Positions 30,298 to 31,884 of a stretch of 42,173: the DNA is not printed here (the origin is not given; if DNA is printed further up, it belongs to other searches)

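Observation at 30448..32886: Convergent pair of AT-rich membrane-protein genes sharing a 2TM + '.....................' C-terminal module, wedged between the early and late operons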

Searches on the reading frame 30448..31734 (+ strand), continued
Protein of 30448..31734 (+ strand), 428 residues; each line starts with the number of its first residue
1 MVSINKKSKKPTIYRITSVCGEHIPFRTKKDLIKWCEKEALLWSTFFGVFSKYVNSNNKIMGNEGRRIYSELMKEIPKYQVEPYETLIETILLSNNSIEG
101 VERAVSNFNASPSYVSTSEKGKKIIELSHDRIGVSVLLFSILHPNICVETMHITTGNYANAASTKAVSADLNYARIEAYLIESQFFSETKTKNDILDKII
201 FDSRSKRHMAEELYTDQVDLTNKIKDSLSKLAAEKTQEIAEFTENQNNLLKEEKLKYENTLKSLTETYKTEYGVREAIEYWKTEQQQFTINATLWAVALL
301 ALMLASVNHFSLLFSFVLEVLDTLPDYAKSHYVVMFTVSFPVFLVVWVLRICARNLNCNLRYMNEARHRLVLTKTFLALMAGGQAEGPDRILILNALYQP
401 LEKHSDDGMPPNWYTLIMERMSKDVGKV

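Call 86: search_dna_similar(query=window:30448-31734:+, collection=plasmids, mode=protein, max_evalue=1, max_rows=30)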
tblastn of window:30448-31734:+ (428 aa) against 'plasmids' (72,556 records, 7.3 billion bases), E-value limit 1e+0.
Records with a match: 1; places in all: 1; records where one place covers at least 80% of the query: 0.
Best place of each record, by identity: <60% 1.
By first word of the organism name: Rhizobium 1.
By predicted mobility (MOB-suite, as given by PLSDB): conjugative 1.
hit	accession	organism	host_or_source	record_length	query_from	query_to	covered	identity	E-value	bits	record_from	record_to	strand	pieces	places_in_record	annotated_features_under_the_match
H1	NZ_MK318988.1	Rhizobium rhizogenes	-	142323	335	417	19%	30.6%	3e-2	45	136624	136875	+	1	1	DUF6161 domain-containing protein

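Call 88: list_cluster_members(proteins=[P0002, P0047, P0048, P0049, P0050, P0052, P0053, P0062, P0077, P0104])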
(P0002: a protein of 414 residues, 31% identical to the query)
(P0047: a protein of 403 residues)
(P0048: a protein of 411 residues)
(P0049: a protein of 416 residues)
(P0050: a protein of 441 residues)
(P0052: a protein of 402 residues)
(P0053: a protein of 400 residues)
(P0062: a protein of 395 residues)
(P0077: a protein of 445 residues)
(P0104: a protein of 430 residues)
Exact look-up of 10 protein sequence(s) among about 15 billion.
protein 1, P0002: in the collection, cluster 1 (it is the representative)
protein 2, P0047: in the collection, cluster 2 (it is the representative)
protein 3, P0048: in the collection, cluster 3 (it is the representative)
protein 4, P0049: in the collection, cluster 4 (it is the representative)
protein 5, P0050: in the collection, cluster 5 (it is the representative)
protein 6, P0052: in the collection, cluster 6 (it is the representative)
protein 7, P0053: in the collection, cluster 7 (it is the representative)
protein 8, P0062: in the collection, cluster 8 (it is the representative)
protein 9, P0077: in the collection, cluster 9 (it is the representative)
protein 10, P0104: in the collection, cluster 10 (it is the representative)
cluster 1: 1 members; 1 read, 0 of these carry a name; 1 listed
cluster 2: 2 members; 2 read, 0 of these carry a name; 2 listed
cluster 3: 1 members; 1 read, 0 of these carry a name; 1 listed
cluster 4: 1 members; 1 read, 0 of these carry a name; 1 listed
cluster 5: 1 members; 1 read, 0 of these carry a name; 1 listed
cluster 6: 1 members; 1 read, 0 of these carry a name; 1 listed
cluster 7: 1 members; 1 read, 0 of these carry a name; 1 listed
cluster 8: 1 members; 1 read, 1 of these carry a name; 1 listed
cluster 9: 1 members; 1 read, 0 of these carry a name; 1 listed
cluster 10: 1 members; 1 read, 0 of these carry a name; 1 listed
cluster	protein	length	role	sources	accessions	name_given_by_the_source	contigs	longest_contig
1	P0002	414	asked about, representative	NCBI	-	-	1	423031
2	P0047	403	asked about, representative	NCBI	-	-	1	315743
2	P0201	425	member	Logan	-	-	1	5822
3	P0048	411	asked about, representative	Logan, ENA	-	-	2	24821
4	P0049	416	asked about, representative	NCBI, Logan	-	-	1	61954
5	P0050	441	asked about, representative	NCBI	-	-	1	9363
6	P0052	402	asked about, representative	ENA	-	-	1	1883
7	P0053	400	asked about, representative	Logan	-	-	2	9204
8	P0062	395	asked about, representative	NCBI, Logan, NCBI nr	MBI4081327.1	MAG: hypothetical protein HY423_01825 [Candidatus Lambdaproteobacteria bacterium] | hypothetical protein [Candidatus Lambdaproteobacteria bacterium]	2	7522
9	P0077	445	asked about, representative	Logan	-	-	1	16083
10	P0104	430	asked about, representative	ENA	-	-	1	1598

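Call 104: get_annotated_region(hit=H1, flank=7000)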
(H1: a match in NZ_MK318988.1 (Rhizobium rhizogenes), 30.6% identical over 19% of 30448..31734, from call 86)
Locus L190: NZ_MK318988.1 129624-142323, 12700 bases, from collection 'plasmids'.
description: Rhizobium rhizogenes strain C6.5 plasmid pC6.5c, complete sequence
organism: Rhizobium rhizogenes (NCBI taxid 359)
taxonomy: Bacteria; Pseudomonadota; Alphaproteobacteria; Hyphomicrobiales; Rhizobiaceae; Rhizobium; Rhizobium rhizogenes
host: -; source: -; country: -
typing (MOB-suite, as given by PLSDB): conjugative; relaxase MOBP; mating-pair formation MPF_T
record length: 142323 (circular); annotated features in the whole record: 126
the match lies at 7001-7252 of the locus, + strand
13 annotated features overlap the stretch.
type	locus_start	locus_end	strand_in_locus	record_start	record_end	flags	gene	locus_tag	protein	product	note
CDS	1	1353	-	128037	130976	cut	-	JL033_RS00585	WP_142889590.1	Tn3 family transposase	-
CDS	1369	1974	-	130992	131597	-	-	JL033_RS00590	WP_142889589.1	recombinase family protein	GO:0006310 - DNA recombination [Evidence IEA]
CDS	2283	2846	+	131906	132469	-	-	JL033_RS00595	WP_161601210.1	TetR/AcrR family transcriptional regulator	GO:0006355 - regulation of DNA-templated transcription [Evidence IEA]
CDS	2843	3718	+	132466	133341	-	-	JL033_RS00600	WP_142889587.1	DMT family transporter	GO:0055085 - transmembrane transport [Evidence IEA]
CDS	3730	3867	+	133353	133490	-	-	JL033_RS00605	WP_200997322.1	hypothetical protein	-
CDS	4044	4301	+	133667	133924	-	-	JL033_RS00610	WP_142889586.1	type II toxin-antitoxin system VapB family antitoxin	-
CDS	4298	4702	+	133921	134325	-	-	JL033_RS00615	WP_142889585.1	type II toxin-antitoxin system VapC family toxin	-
CDS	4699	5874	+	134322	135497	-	-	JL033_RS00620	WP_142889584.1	tyrosine-type recombinase/integrase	GO:0015074 - DNA integration [Evidence IEA]; GO:0006310 - DNA recombination [Evidence IEA]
CDS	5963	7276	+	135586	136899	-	-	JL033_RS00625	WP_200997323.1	DUF6161 domain-containing protein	-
CDS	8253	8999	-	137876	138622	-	-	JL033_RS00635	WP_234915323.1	metallophosphoesterase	-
CDS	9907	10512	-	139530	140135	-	-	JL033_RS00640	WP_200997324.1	hypothetical protein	-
CDS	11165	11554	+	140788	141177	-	-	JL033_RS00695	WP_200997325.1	hypothetical protein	-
CDS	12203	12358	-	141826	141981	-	-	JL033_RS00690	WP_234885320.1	hypothetical protein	-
